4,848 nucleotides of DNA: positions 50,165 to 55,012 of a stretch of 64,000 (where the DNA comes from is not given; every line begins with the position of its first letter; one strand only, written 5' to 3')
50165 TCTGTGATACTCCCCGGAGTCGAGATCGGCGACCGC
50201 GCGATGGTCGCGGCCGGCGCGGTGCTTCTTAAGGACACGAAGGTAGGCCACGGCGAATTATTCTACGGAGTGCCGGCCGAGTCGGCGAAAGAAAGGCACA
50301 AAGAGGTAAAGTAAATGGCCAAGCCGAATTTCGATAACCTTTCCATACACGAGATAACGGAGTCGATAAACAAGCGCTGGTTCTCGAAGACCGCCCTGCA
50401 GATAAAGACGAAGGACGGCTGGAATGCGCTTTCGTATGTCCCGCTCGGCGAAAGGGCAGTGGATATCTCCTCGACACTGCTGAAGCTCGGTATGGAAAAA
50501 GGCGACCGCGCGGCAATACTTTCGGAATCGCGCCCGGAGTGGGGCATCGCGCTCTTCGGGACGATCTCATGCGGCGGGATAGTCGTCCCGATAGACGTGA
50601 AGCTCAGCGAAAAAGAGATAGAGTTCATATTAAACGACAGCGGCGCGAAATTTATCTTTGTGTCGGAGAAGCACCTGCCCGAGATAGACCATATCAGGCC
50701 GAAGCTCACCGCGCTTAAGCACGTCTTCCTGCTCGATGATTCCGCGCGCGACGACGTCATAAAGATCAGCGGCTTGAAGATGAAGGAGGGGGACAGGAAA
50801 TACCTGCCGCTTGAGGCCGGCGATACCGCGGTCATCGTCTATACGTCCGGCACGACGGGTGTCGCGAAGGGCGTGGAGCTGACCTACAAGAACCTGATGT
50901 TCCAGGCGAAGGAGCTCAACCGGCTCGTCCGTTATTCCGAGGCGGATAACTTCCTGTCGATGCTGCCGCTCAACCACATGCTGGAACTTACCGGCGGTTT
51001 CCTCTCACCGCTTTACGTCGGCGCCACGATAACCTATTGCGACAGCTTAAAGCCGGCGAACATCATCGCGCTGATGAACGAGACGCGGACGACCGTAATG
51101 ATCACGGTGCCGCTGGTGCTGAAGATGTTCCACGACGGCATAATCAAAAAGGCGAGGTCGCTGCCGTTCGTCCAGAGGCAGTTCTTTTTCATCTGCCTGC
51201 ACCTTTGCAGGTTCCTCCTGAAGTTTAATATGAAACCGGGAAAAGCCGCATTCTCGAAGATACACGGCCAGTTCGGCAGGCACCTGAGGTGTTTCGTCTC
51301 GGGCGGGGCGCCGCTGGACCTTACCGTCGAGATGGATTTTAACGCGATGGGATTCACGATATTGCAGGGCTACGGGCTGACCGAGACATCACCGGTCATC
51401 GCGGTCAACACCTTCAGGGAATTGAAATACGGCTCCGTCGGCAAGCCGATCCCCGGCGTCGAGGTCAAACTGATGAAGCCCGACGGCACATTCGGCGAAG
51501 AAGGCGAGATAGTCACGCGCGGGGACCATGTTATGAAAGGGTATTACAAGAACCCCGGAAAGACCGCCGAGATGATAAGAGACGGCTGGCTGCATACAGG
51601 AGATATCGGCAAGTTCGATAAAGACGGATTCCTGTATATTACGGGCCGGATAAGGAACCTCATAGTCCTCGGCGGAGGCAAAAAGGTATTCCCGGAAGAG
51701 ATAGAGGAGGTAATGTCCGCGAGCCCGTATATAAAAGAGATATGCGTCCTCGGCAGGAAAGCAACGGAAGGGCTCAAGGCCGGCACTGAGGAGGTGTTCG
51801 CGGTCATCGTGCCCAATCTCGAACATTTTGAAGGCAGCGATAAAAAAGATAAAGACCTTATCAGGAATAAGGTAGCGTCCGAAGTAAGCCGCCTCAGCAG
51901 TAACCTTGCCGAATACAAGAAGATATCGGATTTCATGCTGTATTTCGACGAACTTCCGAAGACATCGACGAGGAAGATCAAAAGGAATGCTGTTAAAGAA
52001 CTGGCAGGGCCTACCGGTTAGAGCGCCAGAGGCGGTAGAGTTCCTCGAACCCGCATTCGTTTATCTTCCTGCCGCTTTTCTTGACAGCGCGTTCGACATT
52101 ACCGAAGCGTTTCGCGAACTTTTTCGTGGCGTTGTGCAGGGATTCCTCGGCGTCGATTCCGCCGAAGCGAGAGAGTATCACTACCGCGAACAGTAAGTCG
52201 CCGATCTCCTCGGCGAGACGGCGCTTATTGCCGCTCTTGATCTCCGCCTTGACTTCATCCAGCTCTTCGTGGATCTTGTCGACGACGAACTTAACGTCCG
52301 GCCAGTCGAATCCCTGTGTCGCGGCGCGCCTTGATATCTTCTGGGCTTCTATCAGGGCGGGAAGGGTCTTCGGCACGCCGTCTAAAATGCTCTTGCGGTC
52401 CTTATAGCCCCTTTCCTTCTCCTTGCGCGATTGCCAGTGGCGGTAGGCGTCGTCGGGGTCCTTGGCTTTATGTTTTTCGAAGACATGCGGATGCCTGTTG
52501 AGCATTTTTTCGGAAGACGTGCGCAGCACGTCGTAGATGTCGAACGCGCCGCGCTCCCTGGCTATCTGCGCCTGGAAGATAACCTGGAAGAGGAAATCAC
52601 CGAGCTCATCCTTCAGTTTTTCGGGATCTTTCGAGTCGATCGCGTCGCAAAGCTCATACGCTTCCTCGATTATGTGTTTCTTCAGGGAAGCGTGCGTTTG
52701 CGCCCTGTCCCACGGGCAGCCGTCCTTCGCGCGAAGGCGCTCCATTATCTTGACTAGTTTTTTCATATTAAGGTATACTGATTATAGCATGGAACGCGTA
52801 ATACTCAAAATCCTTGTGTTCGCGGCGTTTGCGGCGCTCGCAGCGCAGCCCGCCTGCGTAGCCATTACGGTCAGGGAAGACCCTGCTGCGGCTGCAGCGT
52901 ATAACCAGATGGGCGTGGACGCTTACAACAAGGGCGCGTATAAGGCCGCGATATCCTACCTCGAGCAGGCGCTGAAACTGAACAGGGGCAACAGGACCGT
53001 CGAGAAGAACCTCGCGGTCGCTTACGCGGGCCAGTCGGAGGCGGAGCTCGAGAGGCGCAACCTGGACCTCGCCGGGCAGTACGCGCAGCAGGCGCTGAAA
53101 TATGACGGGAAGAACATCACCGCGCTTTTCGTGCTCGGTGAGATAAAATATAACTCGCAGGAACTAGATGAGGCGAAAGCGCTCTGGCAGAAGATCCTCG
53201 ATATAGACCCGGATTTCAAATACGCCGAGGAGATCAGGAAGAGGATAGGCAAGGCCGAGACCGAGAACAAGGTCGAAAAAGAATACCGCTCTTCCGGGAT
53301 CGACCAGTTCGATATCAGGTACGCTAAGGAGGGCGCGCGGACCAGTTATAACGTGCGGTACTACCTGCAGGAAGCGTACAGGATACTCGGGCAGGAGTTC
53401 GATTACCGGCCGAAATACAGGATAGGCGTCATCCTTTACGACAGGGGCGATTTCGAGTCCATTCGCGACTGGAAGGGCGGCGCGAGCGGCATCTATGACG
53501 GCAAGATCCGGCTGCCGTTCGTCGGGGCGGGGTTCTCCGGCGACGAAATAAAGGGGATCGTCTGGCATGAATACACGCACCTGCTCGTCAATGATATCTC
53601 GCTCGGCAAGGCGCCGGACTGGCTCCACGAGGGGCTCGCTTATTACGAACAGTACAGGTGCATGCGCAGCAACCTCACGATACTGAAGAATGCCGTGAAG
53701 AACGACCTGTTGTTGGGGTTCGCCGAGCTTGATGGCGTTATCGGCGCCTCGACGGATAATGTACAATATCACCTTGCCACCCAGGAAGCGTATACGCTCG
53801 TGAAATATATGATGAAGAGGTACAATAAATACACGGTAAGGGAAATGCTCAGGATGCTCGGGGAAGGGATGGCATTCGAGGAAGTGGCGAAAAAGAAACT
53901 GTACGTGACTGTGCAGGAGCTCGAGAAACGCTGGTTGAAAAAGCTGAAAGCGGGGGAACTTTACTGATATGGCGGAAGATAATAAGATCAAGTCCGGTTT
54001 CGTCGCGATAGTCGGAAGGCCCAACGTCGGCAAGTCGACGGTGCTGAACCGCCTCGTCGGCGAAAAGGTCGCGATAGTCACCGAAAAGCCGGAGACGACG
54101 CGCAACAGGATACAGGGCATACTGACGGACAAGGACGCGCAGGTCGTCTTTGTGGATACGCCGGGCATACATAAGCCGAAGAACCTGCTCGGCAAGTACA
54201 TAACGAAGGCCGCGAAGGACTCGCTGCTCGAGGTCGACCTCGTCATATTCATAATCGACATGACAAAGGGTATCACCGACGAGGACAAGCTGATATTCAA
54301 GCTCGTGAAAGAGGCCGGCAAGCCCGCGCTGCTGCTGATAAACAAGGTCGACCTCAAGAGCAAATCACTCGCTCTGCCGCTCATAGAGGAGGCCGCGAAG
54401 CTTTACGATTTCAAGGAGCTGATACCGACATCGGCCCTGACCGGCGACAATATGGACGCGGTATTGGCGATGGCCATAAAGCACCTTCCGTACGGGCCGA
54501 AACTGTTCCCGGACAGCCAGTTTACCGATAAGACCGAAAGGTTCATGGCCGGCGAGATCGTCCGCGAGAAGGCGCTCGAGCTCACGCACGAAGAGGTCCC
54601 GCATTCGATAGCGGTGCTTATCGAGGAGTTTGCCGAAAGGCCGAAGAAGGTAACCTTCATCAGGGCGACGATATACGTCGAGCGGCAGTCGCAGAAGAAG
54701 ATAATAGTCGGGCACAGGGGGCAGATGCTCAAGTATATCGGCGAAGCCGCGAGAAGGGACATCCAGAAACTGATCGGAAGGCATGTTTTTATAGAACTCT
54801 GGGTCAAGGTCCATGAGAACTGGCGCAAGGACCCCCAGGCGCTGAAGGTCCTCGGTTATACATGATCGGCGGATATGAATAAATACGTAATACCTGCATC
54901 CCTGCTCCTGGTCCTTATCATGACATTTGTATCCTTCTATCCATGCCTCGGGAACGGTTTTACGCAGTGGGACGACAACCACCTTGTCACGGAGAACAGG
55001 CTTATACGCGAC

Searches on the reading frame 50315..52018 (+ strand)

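Call 77: search_protein_families(library=pfam, proteins=[window:50315-52018:+], max_evalue=0.0001)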
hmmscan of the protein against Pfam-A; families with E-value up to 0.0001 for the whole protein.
window:50315-52018:+ (568 aa): 3 families
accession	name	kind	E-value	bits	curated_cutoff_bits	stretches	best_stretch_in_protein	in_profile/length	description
PF00501.34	AMP-binding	-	4.3e-80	269.8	29.9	1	24-411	10-384/384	AMP-binding enzyme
PF23562.2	AMP-binding_C_3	-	8.5e-07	29.8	20.8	1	449-561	3-109/124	AMP-binding enzyme C-terminal domain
PF13193.12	AMP-binding_C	-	6.6e-06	27.4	24.5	1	462-554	1-76/76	AMP-binding enzyme C-terminal domain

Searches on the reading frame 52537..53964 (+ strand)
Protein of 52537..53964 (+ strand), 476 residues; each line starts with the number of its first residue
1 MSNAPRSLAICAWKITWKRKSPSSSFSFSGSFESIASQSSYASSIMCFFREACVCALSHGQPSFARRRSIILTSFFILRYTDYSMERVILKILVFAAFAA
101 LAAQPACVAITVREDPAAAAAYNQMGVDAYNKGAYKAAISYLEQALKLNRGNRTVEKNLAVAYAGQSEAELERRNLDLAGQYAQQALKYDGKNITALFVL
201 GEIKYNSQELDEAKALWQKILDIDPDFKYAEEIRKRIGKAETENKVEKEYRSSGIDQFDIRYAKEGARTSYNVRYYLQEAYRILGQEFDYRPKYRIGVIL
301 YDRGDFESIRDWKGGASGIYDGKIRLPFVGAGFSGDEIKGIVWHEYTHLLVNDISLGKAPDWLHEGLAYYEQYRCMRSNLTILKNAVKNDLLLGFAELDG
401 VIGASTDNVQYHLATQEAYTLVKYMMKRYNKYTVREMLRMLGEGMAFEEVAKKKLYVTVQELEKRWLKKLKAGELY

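Call 77: search_protein_families(library=pfam, proteins=[window:52537-53964:+], max_evalue=0.0001)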
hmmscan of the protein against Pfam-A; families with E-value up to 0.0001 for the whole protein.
window:52537-53964:+ (476 aa): 7 families
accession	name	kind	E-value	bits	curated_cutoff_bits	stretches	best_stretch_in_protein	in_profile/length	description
PF13485.12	Peptidase_MA_2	-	7.3e-14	52.5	32.4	1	339-471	67-200/201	Peptidase MA superfamily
PF07719.23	TPR_2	-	1e-11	44.4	27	0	119-152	1-34/34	Tetratricopeptide repeat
PF14559.12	TPR_19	-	3.3e-10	40.6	25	1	171-229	2-60/68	Tetratricopeptide repeat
PF00515.34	TPR_1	-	1.3e-09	37.9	27.8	0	119-152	1-34/34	Tetratricopeptide repeat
PF23914.1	TPR_CcmH_CycH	-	7.7e-07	29.5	42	0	143-223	74-150/158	Cytochrome c-type biogenesis protein H TPR domain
PF13424.12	TPR_12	-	1.3e-06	29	30.1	0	118-188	2-73/77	Tetratricopeptide repeat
PF13181.12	TPR_8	-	2e-06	27.9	25.7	0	120-151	2-33/34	Tetratricopeptide repeat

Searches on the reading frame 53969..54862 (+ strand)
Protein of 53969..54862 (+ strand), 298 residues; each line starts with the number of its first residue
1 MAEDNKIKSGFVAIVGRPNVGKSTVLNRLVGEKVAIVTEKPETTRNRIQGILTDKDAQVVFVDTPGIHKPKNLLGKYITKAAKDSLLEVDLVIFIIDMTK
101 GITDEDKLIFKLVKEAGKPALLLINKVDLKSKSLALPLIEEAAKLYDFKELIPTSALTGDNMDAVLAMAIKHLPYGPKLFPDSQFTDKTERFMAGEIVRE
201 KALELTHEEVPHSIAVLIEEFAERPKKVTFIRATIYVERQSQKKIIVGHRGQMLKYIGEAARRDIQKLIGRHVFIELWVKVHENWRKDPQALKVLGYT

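Call 77: search_protein_families(library=pfam, proteins=[window:53969-54862:+], max_evalue=0.0001)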
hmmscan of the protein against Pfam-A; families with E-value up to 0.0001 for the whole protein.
window:53969-54862:+ (298 aa): 9 families
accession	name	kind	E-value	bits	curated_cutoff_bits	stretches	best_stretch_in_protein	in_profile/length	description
PF01926.29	MMR_HSR1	-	1.6e-28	99.5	21.9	1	12-126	2-113/113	50S ribosome-binding GTPase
PF07650.23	KH_2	-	2.2e-19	69.5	22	1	209-286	1-78/78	KH domain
PF00009.33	GTP_EFTU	-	3.9e-13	49.9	26.5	1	52-174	64-187/188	Elongation factor Tu GTP binding domain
PF02421.24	FeoB_N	-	1.6e-12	47.7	27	1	12-165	3-152/156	Ferrous iron transport protein B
PF00350.29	Dynamin_N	-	2.8e-10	40.9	27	1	12-45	1-34/168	Dynamin family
PF02492.25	cobW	-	5.2e-07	29.9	20.7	1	47-135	73-161/180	CobW/HypB/UreG, nucleotide-binding domain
PF03193.22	RsgA_GTPase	-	1.4e-06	28.7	30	0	6-70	103-171/174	RsgA GTPase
PF04548.22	AIG1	-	2.6e-06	27.4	27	1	13-115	4-109/212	AIG1 family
PF00071.28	Ras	-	4.4e-06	26.8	21.6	1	12-172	2-159/162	Ras family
